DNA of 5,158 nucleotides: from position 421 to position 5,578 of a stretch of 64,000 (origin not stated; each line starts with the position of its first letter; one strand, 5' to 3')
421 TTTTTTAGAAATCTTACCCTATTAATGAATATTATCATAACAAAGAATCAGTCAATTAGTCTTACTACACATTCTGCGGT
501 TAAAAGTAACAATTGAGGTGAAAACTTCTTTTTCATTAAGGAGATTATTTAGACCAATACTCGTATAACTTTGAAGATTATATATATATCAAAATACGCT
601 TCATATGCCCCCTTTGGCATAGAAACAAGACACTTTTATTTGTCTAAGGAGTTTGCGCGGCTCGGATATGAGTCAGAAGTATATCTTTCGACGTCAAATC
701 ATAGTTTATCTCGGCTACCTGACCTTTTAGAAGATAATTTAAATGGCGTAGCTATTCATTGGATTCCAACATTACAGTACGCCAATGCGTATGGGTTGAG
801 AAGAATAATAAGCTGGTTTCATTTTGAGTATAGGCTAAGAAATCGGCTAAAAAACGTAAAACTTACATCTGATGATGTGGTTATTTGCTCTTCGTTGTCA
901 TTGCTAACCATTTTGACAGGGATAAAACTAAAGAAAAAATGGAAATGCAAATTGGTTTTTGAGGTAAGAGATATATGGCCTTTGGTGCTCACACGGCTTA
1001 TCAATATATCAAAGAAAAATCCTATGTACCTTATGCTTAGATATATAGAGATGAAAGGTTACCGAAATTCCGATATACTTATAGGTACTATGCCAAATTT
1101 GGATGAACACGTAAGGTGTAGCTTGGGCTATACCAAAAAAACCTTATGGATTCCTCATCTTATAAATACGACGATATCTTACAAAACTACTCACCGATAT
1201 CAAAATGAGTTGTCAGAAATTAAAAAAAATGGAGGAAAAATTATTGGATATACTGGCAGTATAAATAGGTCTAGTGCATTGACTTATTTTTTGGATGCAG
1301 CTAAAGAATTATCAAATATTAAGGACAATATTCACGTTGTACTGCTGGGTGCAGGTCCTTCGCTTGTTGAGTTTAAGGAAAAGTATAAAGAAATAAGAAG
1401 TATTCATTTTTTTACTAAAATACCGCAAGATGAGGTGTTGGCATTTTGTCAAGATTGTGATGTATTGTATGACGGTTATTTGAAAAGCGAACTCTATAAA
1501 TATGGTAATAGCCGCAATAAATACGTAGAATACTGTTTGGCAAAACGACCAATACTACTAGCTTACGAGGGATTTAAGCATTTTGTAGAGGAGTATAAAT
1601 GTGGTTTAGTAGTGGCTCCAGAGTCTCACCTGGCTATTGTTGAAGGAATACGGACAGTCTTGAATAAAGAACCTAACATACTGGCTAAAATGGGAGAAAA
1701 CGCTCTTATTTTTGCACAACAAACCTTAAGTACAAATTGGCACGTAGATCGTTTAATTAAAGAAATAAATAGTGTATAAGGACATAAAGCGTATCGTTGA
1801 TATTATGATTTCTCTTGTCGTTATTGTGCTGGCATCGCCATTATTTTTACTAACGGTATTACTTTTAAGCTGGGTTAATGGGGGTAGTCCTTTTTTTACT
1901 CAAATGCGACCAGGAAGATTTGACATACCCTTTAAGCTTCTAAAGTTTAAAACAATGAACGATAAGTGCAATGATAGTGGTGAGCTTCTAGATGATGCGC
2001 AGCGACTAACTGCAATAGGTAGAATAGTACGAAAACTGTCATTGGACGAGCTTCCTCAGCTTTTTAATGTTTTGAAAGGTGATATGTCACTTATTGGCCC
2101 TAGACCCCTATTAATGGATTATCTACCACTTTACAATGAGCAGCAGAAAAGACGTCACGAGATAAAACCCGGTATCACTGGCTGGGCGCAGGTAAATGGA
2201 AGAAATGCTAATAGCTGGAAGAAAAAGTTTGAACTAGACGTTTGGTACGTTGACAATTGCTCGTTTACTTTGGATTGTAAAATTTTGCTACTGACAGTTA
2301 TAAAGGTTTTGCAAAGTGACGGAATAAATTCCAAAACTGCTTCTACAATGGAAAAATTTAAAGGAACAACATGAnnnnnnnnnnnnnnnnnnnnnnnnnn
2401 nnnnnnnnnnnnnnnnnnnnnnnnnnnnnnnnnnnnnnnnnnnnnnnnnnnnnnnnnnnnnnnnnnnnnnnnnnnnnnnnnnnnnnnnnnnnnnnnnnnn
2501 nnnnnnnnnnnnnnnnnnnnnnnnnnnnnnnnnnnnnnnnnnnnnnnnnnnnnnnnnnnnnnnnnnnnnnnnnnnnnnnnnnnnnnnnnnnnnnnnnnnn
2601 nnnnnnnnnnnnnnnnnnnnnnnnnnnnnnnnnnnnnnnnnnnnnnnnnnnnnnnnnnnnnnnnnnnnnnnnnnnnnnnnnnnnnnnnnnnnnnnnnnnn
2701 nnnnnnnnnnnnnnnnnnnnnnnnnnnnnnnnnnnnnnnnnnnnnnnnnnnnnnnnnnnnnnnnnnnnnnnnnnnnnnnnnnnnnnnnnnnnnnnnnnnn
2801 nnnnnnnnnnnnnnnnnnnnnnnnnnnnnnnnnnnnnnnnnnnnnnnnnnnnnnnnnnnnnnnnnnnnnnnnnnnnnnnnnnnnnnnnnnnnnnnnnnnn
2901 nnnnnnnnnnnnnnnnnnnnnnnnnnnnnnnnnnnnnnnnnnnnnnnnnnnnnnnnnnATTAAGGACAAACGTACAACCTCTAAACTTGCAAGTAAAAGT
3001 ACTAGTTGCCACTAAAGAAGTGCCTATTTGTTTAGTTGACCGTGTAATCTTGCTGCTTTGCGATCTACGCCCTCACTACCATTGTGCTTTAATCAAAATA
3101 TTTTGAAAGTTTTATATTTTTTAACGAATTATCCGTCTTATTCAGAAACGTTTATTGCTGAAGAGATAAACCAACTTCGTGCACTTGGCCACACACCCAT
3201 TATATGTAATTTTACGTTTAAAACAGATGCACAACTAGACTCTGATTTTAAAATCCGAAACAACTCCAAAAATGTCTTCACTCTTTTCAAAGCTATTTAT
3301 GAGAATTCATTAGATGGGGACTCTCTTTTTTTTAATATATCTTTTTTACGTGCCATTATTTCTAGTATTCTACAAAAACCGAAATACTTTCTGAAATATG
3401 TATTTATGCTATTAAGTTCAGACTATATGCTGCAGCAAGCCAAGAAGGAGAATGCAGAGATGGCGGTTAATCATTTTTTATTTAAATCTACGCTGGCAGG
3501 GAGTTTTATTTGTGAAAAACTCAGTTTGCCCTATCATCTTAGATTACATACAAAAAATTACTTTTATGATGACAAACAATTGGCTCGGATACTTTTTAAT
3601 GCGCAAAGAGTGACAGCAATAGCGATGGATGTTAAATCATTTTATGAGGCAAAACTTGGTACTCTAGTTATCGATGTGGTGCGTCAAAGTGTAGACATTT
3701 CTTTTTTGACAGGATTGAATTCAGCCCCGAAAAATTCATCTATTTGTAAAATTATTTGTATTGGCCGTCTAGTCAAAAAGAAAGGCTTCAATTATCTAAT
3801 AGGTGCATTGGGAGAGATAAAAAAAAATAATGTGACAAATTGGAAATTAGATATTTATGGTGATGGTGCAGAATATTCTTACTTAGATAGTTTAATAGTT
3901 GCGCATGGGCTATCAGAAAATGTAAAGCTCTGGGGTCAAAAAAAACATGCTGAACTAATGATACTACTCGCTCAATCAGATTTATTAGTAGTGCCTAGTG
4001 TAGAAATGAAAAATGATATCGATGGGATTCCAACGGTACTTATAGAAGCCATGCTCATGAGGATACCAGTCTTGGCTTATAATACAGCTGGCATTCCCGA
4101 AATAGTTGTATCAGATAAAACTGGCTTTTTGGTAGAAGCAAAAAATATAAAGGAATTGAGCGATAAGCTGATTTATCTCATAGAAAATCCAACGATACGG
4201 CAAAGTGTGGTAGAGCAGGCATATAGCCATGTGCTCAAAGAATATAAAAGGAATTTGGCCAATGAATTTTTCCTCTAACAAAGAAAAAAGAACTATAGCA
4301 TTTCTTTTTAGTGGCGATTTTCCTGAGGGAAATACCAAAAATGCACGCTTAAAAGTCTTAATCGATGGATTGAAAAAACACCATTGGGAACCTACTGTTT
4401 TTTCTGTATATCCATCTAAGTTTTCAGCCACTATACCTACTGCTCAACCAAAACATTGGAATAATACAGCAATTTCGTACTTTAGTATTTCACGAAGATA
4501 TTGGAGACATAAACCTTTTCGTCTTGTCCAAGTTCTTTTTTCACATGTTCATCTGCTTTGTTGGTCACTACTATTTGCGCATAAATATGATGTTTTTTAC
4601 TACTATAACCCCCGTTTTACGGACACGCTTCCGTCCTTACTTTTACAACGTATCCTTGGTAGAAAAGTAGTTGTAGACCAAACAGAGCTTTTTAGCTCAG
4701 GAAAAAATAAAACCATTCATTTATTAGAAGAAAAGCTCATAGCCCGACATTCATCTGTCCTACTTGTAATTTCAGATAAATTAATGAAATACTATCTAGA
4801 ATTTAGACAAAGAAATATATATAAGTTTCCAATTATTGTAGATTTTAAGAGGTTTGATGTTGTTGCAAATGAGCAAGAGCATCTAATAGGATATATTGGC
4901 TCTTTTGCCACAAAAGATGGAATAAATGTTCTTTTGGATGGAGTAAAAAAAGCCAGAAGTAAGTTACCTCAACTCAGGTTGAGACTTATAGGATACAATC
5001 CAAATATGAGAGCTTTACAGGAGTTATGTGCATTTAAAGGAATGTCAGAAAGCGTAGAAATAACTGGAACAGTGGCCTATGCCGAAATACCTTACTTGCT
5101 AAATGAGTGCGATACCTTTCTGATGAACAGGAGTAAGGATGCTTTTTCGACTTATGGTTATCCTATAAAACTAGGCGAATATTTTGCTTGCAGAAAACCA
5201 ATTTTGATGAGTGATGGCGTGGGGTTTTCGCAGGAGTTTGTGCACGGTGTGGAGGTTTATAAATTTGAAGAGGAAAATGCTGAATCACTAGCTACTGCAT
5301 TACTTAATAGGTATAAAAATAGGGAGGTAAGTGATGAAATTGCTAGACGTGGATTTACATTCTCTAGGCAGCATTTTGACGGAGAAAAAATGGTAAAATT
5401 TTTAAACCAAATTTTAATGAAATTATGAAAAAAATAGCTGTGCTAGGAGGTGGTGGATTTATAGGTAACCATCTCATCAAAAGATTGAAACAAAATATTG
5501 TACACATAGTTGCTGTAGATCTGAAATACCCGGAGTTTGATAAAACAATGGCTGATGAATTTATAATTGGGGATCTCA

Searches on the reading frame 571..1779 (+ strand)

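Call 29: search_protein_families(library=pfam, proteins=[window:571-1779:+], max_evalue=0.00001)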
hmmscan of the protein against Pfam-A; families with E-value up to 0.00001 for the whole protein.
window:571-1779:+ (402 aa): 3 families
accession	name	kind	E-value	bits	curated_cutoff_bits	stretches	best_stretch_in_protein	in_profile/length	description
PF00534.26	Glycos_transf_1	-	5.2e-12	46.1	26.4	0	218-299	11-96/172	Glycosyl transferases group 1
PF13692.12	Glyco_trans_1_4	-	3.5e-10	40.7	27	1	223-365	2-141/142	Glycosyl transferases group 1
PF13439.12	Glyco_transf_4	-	9.9e-07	29.4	28.5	1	16-200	3-168/170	Glycosyltransferase Family 4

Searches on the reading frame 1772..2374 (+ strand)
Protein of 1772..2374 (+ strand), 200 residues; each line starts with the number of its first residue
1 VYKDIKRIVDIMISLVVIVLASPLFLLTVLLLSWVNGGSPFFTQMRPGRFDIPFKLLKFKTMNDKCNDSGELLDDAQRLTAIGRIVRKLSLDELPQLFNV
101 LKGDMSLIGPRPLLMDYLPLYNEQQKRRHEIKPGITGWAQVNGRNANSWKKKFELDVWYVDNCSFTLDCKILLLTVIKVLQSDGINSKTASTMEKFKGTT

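Call 29: search_protein_families(library=pfam, proteins=[window:1772-2374:+], max_evalue=0.00001)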
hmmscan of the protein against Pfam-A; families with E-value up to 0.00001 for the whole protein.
window:1772-2374:+ (200 aa): 1 family
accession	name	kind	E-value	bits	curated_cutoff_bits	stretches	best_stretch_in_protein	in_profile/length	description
PF02397.22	Bac_transf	-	4.3e-61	206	27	1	6-181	1-179/179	Bacterial sugar transferase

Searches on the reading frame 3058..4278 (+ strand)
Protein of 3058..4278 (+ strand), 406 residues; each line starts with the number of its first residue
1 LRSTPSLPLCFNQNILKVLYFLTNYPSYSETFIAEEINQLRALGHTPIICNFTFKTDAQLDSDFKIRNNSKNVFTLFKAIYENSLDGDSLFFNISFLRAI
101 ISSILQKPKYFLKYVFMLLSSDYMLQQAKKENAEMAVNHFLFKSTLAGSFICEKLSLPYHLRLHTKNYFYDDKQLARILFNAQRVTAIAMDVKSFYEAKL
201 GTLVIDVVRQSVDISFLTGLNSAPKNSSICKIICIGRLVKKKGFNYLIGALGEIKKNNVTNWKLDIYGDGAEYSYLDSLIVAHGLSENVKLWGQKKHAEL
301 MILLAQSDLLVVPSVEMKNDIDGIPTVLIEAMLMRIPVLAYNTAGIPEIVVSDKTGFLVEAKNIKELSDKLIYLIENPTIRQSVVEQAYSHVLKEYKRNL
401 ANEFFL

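Call 29: search_protein_families(library=pfam, proteins=[window:3058-4278:+], max_evalue=0.00001)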
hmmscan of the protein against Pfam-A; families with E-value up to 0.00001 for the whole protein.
window:3058-4278:+ (406 aa): 3 families
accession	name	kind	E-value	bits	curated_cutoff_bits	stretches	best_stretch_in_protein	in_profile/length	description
PF00534.26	Glycos_transf_1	-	2.5e-37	128.5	26.4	1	231-390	17-171/172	Glycosyl transferases group 1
PF13692.12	Glyco_trans_1_4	-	2.6e-29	102.8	27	1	231-377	3-142/142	Glycosyl transferases group 1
PF13524.12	Glyco_trans_1_2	-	7e-06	26.5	25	0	260-396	13-133/144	Glycosyl transferase-like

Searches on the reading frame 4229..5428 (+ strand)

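Call 29: search_protein_families(library=pfam, proteins=[window:4229-5428:+], max_evalue=0.00001)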
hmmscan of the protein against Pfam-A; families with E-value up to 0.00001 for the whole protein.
window:4229-5428:+ (399 aa): 3 families
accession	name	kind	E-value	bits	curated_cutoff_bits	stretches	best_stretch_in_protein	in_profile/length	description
PF00534.26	Glycos_transf_1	-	6.9e-20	71.7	26.4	1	206-374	4-168/172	Glycosyl transferases group 1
PF13692.12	Glyco_trans_1_4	-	2.5e-19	70.4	27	1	218-363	2-141/142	Glycosyl transferases group 1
PF13524.12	Glyco_trans_1_2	-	2.7e-06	27.9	25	1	240-385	7-135/144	Glycosyl transferase-like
